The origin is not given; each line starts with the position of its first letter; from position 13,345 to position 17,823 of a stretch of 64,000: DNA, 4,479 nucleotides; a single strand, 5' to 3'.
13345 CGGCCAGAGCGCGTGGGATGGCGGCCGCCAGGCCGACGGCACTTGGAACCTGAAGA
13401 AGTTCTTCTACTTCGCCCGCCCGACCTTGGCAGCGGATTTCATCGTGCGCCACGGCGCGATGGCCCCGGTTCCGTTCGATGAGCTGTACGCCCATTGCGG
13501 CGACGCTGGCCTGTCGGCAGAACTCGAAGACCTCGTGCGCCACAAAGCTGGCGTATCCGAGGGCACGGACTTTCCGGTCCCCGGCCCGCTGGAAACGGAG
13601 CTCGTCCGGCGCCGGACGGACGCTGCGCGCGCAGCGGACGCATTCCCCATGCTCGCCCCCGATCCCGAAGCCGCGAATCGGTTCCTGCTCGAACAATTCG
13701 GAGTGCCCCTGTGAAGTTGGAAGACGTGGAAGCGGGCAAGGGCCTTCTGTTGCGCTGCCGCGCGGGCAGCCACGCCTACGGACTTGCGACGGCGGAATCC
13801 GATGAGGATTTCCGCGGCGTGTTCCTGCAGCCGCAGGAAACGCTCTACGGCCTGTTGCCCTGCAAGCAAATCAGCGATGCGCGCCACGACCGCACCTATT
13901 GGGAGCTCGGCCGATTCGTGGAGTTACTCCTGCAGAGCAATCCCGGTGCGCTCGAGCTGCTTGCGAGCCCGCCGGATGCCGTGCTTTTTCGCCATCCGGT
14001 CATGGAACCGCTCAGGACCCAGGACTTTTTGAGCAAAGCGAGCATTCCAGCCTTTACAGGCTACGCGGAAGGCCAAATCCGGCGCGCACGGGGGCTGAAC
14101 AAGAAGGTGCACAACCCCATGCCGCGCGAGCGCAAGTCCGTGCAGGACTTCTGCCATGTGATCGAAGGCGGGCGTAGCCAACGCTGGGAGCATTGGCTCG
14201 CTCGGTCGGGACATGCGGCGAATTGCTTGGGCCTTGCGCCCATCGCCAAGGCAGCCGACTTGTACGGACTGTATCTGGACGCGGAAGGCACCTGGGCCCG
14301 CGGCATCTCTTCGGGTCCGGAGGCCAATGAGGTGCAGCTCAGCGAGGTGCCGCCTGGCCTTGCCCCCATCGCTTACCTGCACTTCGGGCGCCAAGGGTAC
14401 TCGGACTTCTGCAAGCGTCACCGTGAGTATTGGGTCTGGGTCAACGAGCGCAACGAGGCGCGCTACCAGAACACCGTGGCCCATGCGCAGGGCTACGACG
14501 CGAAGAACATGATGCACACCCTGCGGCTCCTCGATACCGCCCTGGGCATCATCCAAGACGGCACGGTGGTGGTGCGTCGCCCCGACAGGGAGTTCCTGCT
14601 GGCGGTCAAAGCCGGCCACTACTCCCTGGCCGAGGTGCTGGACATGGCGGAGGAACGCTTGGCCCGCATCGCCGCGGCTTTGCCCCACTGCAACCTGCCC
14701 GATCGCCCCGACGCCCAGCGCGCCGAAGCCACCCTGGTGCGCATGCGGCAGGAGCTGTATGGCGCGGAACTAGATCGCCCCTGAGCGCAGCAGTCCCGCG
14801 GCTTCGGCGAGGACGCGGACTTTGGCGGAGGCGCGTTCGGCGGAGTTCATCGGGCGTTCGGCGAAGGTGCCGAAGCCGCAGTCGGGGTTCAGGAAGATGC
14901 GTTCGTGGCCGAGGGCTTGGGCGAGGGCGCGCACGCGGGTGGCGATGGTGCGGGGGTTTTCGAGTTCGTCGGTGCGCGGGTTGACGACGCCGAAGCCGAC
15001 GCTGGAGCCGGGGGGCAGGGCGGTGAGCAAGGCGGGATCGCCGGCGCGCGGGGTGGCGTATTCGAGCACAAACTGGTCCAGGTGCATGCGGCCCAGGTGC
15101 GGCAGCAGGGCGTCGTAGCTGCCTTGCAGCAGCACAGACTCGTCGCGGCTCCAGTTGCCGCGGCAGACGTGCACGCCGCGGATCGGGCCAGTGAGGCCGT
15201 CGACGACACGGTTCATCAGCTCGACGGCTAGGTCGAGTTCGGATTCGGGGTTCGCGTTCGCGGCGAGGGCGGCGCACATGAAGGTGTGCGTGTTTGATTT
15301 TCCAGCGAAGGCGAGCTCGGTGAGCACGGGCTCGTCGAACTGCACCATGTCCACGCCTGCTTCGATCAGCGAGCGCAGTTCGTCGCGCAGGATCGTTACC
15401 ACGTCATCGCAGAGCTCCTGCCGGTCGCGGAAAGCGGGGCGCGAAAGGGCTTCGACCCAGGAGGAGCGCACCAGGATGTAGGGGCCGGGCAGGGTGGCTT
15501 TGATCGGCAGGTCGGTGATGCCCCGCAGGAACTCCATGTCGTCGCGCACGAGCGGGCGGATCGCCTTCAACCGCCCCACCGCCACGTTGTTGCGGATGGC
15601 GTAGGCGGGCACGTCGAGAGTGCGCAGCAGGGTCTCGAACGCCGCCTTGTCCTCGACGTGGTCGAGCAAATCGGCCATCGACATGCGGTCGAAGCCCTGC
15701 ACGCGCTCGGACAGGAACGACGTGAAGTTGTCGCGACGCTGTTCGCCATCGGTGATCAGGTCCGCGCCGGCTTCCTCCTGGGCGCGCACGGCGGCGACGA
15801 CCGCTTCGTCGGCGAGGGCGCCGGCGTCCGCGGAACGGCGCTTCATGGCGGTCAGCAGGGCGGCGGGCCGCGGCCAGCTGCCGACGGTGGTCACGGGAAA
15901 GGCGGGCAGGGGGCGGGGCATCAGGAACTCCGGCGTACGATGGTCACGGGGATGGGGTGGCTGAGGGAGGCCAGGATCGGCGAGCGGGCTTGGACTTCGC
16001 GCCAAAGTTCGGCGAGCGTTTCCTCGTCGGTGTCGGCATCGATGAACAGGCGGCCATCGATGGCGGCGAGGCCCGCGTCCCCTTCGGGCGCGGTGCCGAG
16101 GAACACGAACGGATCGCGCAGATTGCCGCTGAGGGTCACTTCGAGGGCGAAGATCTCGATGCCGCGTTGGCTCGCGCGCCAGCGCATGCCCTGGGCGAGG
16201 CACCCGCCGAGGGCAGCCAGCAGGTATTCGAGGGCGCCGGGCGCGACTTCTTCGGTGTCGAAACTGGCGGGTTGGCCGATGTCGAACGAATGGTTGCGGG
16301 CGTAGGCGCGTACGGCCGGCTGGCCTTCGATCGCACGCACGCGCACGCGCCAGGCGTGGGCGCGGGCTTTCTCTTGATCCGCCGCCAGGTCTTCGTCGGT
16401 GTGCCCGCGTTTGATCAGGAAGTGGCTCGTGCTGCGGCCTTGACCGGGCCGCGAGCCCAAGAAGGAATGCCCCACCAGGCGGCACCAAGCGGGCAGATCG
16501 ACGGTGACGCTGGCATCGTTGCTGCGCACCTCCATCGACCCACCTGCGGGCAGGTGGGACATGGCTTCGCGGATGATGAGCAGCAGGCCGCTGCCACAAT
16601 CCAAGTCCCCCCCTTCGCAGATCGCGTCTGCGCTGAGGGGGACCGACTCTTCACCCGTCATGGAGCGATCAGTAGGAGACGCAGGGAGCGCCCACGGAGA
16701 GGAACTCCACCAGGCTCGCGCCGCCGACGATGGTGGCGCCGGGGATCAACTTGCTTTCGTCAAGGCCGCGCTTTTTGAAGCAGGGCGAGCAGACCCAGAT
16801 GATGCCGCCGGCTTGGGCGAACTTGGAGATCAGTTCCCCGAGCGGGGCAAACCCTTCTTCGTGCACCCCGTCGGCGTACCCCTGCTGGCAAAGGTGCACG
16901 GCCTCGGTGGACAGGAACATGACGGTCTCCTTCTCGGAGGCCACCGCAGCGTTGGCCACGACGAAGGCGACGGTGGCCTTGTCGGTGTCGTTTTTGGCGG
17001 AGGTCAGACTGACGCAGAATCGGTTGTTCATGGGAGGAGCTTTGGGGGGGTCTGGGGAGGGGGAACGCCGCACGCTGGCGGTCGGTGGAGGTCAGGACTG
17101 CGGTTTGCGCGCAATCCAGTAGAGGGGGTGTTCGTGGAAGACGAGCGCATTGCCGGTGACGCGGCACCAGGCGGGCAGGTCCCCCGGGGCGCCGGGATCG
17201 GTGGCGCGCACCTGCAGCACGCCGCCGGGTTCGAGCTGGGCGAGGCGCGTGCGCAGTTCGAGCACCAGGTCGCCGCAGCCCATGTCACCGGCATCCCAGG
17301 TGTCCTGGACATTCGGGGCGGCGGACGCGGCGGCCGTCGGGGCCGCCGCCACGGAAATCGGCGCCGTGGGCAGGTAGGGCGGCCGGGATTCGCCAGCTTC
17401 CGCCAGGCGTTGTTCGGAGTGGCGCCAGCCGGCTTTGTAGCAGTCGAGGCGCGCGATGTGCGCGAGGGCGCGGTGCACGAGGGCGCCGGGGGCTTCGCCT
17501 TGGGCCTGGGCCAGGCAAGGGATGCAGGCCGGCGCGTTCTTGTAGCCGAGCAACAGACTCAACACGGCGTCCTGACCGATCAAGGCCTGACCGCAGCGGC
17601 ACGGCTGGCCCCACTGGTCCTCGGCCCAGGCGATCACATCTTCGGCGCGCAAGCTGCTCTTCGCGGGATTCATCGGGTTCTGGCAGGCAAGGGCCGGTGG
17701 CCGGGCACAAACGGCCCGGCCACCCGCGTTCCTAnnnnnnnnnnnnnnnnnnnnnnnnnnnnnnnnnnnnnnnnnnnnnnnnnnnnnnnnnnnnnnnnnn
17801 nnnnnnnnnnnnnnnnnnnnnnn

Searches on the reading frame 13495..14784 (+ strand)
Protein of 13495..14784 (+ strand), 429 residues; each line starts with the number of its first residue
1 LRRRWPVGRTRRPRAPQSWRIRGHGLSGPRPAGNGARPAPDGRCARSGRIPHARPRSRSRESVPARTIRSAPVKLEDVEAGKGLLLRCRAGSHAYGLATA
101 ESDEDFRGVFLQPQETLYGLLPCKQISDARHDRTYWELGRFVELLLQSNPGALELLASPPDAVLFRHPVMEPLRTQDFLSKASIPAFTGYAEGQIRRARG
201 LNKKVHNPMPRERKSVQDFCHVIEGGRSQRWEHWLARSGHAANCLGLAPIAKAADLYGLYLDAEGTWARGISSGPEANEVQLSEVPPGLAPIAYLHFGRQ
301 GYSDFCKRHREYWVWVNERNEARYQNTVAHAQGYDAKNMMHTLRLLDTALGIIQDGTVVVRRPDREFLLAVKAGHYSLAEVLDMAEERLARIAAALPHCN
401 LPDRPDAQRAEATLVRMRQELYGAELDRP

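Call 76: search_protein_families(library=pfam, proteins=[window:13495-14784:+], max_evalue=0.00001)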
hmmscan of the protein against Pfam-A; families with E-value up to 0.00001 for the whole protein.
window:13495-14784:+ (429 aa): 1 family
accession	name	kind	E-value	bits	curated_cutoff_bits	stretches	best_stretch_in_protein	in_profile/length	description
PF10127.15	RlaP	-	3.6e-20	73.2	23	1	81-198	17-140/249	RNA repair pathway DNA polymerase beta family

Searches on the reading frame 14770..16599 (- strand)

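Call 76: search_protein_families(library=pfam, proteins=[window:14770-16599:-], max_evalue=0.00001)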
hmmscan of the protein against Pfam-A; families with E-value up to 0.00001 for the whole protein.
window:14770-16599:- (609 aa): 1 family
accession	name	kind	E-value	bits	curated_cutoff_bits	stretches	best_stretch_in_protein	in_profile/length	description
PF01717.24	Meth_synt_2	-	3.1e-25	89.6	21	2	234-446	1-198/324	Cobalamin-independent synthase, Catalytic domain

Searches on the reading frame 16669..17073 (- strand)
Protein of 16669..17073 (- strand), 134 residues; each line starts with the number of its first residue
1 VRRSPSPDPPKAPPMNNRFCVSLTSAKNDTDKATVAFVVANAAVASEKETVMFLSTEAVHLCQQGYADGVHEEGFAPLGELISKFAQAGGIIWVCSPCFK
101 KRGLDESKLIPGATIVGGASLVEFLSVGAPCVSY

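Call 76: search_protein_families(library=pfam, proteins=[window:16669-17073:-], max_evalue=0.00001)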
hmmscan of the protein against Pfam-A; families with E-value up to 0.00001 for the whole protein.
window:16669-17073:- (134 aa): 1 family
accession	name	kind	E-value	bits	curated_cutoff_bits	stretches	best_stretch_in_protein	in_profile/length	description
PF02635.20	DsrE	-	9e-13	48.9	22.7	1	19-126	3-108/116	DsrE/DsrF-like family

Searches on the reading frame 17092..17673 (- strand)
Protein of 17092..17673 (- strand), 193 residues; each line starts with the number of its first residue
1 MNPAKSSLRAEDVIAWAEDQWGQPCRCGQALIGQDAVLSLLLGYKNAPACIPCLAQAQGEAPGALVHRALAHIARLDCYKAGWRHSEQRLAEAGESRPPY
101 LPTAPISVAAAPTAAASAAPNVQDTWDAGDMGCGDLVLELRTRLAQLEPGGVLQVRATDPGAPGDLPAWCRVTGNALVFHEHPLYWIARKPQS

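Call 76: search_protein_families(library=pfam, proteins=[window:17092-17673:-], max_evalue=0.00001)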
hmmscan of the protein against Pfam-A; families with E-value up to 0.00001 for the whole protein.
window:17092-17673:- (193 aa): 1 family
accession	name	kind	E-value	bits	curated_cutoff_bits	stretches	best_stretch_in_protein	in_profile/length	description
PF01206.22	TusA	-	1e-08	35.3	28.6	1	127-180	4-57/70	Sulfurtransferase TusA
